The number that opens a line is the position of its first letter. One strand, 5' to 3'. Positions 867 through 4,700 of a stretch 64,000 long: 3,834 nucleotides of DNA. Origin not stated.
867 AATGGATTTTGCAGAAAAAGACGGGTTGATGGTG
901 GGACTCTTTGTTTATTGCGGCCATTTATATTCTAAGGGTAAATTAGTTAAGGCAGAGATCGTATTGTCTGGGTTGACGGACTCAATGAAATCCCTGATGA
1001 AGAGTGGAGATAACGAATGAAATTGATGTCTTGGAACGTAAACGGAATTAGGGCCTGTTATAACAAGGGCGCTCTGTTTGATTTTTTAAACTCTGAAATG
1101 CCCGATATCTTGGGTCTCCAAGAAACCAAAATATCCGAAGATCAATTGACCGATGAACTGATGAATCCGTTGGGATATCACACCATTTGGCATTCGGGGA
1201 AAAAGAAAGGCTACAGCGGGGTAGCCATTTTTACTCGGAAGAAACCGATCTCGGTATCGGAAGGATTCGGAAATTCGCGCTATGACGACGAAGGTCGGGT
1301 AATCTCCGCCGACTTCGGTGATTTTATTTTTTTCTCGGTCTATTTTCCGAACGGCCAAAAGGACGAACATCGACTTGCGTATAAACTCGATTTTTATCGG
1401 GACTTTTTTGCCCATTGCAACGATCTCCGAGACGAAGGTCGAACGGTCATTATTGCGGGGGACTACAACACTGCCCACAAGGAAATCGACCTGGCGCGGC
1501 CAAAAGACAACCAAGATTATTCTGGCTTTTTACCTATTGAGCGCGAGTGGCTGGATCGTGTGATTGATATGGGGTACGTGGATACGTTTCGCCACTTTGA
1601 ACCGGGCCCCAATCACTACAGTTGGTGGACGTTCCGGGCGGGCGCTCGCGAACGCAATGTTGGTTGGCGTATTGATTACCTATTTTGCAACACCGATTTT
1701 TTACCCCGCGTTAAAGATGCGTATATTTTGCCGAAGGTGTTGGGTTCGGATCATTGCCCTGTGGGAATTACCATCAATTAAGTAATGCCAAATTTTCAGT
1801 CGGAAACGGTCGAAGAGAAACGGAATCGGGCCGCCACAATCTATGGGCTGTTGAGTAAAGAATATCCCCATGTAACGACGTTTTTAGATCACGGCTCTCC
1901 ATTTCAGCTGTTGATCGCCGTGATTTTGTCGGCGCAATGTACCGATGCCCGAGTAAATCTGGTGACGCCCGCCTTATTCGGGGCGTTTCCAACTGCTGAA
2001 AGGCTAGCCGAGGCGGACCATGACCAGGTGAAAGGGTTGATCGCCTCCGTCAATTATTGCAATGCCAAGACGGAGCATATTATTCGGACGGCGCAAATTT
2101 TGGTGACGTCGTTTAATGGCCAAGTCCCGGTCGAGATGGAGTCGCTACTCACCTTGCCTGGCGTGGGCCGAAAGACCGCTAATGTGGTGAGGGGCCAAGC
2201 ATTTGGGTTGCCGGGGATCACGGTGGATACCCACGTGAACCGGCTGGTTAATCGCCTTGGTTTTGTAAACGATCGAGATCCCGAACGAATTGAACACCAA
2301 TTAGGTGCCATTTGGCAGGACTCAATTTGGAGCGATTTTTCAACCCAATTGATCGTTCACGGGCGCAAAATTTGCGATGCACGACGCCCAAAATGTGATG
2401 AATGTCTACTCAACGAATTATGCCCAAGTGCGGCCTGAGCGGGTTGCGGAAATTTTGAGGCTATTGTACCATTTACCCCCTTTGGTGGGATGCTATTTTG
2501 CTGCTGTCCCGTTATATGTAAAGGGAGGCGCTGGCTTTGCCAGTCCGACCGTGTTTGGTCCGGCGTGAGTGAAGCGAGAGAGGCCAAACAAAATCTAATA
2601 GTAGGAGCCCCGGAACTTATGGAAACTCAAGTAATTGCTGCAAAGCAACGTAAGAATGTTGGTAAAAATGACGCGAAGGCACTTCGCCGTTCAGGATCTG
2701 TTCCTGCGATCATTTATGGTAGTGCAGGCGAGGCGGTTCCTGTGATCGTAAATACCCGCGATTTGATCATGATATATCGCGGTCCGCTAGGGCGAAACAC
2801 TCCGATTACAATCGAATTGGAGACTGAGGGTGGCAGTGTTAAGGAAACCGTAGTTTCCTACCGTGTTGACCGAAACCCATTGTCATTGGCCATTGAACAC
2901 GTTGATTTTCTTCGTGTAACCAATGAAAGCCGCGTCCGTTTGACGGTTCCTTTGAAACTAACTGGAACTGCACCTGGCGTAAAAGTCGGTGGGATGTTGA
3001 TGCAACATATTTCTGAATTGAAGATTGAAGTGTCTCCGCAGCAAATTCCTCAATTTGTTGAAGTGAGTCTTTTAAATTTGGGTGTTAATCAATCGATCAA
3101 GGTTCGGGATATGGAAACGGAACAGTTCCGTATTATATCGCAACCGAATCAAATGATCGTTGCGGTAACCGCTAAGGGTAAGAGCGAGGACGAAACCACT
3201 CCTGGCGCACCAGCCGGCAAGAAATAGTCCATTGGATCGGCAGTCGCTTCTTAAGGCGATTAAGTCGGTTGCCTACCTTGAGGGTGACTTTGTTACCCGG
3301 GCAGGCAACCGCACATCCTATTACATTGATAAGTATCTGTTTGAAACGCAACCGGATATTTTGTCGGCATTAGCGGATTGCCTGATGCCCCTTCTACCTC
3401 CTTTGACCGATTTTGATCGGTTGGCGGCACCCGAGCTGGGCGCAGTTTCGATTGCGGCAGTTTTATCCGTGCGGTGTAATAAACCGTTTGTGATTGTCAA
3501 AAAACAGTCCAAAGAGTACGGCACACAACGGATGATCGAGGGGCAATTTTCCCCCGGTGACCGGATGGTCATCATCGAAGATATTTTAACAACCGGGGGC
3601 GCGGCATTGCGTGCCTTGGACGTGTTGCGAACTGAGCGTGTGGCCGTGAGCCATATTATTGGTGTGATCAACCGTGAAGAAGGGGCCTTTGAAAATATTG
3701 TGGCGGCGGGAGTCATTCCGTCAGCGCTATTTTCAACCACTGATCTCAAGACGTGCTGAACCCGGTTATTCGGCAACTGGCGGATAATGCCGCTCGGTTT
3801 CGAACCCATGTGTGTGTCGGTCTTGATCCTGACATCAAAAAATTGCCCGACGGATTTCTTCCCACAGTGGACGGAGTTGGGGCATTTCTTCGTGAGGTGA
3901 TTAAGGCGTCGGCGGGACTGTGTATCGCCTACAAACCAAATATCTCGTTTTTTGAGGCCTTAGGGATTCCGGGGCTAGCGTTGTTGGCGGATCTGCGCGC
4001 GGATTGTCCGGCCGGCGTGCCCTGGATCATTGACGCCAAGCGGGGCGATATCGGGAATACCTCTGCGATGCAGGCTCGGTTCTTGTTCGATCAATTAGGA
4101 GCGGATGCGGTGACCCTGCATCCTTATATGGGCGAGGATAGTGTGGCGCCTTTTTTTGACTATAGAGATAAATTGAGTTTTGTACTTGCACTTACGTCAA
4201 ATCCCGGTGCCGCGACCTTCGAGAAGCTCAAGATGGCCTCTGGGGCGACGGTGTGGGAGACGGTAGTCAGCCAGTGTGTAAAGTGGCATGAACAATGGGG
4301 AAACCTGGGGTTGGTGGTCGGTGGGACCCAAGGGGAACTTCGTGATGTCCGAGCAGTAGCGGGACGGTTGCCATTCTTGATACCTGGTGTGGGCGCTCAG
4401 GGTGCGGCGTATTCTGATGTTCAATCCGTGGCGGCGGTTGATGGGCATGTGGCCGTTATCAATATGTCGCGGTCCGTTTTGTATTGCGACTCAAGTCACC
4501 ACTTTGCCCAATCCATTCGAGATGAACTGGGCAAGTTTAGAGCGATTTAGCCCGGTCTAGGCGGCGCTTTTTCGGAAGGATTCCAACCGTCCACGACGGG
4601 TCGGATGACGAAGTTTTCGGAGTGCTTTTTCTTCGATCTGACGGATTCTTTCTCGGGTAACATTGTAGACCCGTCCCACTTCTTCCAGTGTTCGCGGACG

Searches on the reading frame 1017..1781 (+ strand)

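Call 17: search_protein_families(library=pfam, proteins=[window:1017-1781:+], max_evalue=0.001)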
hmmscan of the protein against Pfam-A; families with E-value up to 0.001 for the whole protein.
window:1017-1781:+ (254 aa): 1 family
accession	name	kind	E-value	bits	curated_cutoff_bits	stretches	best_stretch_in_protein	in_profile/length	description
PF03372.29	Exo_endo_phos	-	1.6e-35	123.2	24.5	1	4-246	1-225/225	Endonuclease/Exonuclease/phosphatase family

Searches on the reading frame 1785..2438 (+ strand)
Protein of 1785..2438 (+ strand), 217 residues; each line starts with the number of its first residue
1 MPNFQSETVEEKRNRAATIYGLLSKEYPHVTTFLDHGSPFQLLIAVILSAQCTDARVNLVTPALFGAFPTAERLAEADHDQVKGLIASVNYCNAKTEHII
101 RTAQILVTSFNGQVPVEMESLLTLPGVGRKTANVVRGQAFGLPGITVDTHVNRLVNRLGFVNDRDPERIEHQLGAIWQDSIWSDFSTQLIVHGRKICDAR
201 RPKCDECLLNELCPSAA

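Call 17: search_protein_families(library=pfam, proteins=[window:1785-2438:+], max_evalue=0.001)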
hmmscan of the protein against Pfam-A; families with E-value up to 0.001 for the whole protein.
window:1785-2438:+ (217 aa): 3 families
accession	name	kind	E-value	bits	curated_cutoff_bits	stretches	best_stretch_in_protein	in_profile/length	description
PF00730.31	HhH-GPD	-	6.5e-24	84.8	26.2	1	44-178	1-107/108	HhH-GPD superfamily base excision DNA repair protein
PF00633.29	HHH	-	5.3e-07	29.6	24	1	109-136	1-28/30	Helix-hairpin-helix motif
PF10576.14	EndIII_4Fe-2S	-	6.9e-05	23.5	20.5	1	197-213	1-17/17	Iron-sulfur binding domain of endonuclease III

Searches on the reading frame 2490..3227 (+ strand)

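Call 17: search_protein_families(library=pfam, proteins=[window:2490-3227:+], max_evalue=0.001)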
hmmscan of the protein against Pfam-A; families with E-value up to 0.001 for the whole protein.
window:2490-3227:+ (245 aa): 2 families
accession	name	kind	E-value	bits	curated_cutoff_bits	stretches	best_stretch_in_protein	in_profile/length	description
PF14693.11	Ribosomal_TL5_C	-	3e-21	76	27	1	149-228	2-82/84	Ribosomal protein TL5, C-terminal domain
PF01386.24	Ribosomal_L25p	-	2.2e-19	70.2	23.6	1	49-140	1-82/82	Ribosomal L25p family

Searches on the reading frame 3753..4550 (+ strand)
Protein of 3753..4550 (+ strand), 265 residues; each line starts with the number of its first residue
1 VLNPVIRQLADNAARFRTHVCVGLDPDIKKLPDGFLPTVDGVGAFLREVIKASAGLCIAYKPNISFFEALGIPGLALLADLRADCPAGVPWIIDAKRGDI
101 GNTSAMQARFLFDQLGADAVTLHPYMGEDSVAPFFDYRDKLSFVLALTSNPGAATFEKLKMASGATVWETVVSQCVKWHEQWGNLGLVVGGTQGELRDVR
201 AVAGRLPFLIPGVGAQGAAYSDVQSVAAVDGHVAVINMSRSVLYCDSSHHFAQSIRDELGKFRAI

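Call 17: search_protein_families(library=pfam, proteins=[window:3753-4550:+], max_evalue=0.001)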
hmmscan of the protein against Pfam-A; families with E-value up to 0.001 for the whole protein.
window:3753-4550:+ (265 aa): 1 family
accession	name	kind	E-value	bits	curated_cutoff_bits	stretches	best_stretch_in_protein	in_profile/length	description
PF00215.30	OMPdecase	-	9.3e-27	94.8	27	1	19-243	2-209/221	Orotidine 5'-phosphate decarboxylase / HUMPS family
